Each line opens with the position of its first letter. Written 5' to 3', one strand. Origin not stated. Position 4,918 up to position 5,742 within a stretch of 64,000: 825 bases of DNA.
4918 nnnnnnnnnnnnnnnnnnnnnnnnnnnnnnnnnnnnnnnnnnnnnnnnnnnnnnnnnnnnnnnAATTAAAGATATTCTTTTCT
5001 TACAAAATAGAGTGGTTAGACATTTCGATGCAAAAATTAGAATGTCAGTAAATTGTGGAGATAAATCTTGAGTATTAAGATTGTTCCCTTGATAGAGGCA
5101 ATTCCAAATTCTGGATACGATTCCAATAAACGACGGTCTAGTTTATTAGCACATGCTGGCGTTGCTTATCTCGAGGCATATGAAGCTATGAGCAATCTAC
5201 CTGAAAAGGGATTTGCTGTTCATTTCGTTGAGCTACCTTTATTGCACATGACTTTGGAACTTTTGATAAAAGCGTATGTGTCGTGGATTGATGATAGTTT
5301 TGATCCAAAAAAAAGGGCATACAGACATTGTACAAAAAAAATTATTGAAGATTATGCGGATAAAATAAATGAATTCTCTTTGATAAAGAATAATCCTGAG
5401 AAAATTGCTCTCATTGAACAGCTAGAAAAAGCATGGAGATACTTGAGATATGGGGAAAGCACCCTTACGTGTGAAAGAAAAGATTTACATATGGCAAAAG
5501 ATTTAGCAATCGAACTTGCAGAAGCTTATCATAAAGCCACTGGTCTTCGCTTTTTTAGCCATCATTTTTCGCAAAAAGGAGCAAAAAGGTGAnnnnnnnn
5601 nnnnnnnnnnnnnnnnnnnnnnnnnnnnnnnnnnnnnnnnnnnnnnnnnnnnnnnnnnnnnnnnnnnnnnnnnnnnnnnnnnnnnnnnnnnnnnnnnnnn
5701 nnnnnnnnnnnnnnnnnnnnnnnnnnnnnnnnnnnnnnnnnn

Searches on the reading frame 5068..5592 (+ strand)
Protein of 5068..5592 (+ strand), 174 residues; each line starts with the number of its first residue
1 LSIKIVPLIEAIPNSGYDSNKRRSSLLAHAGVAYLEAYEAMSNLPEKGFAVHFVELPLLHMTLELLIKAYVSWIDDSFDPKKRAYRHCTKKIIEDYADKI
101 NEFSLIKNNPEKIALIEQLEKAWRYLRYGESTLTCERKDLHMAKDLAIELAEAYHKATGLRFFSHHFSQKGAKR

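Call 3: search_protein_families(library=pfam, proteins=[window:5068-5592:+], max_evalue=1)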
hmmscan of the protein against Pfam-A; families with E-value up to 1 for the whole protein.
window:5068-5592:+ (174 aa): 2 families
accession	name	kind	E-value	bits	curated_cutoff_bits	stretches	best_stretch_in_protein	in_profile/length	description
PF05820.16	Ac81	-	0.023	14.7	25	1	85-116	89-118/178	Baculoviridae AC81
PF02507.20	PSI_PsaF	-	0.15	12.4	27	1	83-140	31-87/172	Photosystem I reaction centre subunit III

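Call 23: search_protein_families(library=pfam, proteins=[P0003], max_evalue=0.01)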
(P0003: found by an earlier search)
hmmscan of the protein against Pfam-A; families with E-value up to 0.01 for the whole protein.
P0003 (568 aa): 15 families
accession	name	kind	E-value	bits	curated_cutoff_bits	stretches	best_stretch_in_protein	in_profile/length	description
PF20987.3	I-TevI_DNA-bd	-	8.3e-15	54.8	27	1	60-92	12-44/51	Intron-encoded endonuclease 1, DNA-binding domain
PF07453.19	NUMOD1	-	6e-13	49.1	22.8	0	536-557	14-35/37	NUMOD1 domain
PF13518.12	HTH_28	-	3.9e-07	30.5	25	0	535-562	12-35/52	Helix-turn-helix domain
PF22083.2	I-HmuI_NUMOD-like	-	8.9e-07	28.8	27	0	170-190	10-30/46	DNA endonuclease I-HmuI-like, NUMOD-like domain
PF13542.12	HTH_Tnp_ISL3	-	3e-06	27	27.4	0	71-91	28-48/51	Helix-turn-helix domain of transposase family ISL3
PF02954.25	HTH_8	-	4e-06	26.9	22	1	544-561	24-41/42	Bacterial regulatory protein, Fis family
PF08281.18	Sigma70_r4_2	-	1.8e-05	24.7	25.7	0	71-91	28-48/54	Sigma-70, region 4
PF00376.29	MerR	-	0.0001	22.5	28.2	0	540-557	1-18/38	MerR family regulatory protein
PF05225.22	HTH_psq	-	0.0001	22.4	20.4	0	71-93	18-40/45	helix-turn-helix, Psq domain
PF00126.33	HTH_1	-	0.00012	22.4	26.6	0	119-140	12-33/60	Bacterial regulatory helix-turn-helix protein, lysR family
PF10733.14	DUF2525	-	0.00017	22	27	0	427-453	27-53/60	Protein of unknown function (DUF2525)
PF13556.12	HTH_30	-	0.0002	21.5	27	0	541-561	15-35/59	PucR C-terminal helix-turn-helix domain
PF01541.30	GIY-YIG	-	0.00046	20.9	22.6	1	323-407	1-74/78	GIY-YIG catalytic domain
PF12728.13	HTH_17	-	0.0039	17.9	27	0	71-93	3-25/51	Helix-turn-helix domain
PF13384.12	HTH_23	-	0.0041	17.3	24.6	0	71-94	19-41/50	Homeodomain-like domain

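Call 24: search_protein_families(library=ncbifam, proteins=[P0003, window:5068-5592:+], max_evalue=0.01)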
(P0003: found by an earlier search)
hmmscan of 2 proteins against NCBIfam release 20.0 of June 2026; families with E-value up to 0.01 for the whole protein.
P0003 (568 aa): 1 family
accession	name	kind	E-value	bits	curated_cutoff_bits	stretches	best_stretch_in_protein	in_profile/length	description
TIGR01453.1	grpIintron_endo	subfamily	1.5e-18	67.6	56.05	1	326-567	4-211/215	group I intron endonuclease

window:5068-5592:+ (174 aa): 0 families

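Call 36: search_protein_families(library=phrogs, proteins=[P0003, window:5068-5592:+], max_evalue=0.001)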
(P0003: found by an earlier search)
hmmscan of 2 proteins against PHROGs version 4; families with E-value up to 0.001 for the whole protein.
P0003 (568 aa): 9 families
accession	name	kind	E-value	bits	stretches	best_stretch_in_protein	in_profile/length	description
phrog_1065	-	unknown function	4e-32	112.6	5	438-528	59-146/192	-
phrog_314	-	DNA, RNA and nucleotide metabolism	7.4e-30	105.4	1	323-565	178-379/574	homing endonuclease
phrog_3377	-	DNA, RNA and nucleotide metabolism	1.6e-28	100.9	3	479-562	97-178/196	HNH endonuclease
phrog_7168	-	DNA, RNA and nucleotide metabolism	7.9e-16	59.3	1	325-422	3-100/284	homing endonuclease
phrog_201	-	DNA, RNA and nucleotide metabolism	3.8e-15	57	1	85-263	35-184/291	Panton-Valentine leukocicin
phrog_6749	-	unknown function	6.7e-06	26.8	0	109-136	193-220/238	-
phrog_19446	-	DNA, RNA and nucleotide metabolism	0.00014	22.4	1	326-408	4-82/254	homing endonuclease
phrog_3190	-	unknown function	0.00035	21.9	0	72-107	97-133/169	-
phrog_20015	-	DNA, RNA and nucleotide metabolism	0.0008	20.6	0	325-354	4-33/46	endonuclease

window:5068-5592:+ (174 aa): 0 families

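Call 42: find_homologous_proteins(query=window:5068-5589:+)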
Query window:5068-5589:+ (174 aa): 3 proteins with E <= 0.001 among 54 candidates.
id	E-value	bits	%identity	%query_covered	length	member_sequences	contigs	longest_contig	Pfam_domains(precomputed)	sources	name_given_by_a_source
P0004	4.9e-111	386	100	100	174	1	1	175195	-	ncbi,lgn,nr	ncbi:MAG: hypothetical protein HYW47_01755 [Deltaproteobacteria bacterium]|nr:hypothetical protein [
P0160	9.7e-62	226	63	98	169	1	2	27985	-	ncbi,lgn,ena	-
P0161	3.8e-54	201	56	98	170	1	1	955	-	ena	-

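Call 43: find_encoding_contigs(protein=P0160, flank=8000, max_places=4)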
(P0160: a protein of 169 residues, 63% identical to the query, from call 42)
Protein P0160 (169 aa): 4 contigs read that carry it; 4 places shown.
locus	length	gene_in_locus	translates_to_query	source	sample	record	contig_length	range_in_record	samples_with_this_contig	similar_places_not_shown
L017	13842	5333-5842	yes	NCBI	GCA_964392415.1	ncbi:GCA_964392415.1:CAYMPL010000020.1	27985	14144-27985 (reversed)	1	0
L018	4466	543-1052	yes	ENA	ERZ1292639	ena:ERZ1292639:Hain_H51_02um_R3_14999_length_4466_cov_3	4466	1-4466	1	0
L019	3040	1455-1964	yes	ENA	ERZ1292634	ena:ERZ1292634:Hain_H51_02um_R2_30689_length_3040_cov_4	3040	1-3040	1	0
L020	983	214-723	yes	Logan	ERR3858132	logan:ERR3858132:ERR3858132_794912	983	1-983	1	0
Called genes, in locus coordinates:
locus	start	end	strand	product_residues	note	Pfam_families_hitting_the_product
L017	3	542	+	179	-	?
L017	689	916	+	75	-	-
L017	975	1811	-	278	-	PF08843:AbiEii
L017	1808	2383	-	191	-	PF13338:AbiEi_4, PF17194:AbiEi_3_N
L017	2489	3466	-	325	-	-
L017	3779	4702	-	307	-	-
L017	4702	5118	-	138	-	-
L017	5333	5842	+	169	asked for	-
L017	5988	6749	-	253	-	PF10137:CAP12-PCTIR_TIR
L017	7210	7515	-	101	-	PF03840:SecG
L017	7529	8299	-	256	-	PF00121:TIM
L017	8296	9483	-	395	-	PF00162:PGK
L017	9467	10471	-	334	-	PF00044:Gp_dh_N, PF02800:Gp_dh_C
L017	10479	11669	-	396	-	-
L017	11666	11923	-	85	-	PF13183:Fer4_8 (faint), PF13237:Fer4_10 (faint), PF25160:LdpA_Fe-S-bd (weak), PF12838:Fer4_7, PF13187:Fer4_9 (weak), PF12797:Fer4_2 (weak), PF00037:Fer4, PF12837:Fer4_6 (weak), +2 more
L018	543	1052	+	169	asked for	-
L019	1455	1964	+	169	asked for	-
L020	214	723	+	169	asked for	-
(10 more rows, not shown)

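Call 44: search_protein_families(library=padloc, proteins=[P0003, window:5068-5592:+], max_evalue=0.01)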
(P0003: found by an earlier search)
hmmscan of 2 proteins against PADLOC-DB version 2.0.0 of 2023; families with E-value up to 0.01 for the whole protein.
P0003 (568 aa): 2 families
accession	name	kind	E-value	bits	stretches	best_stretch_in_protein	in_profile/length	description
PDLC03701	HEase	-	1.4e-17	62.4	2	59-93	226-260/271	homing endonuclease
PDLC04133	mad1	-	2.2e-09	35.5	0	71-93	7-29/60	mads_1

window:5068-5592:+ (174 aa): 0 families
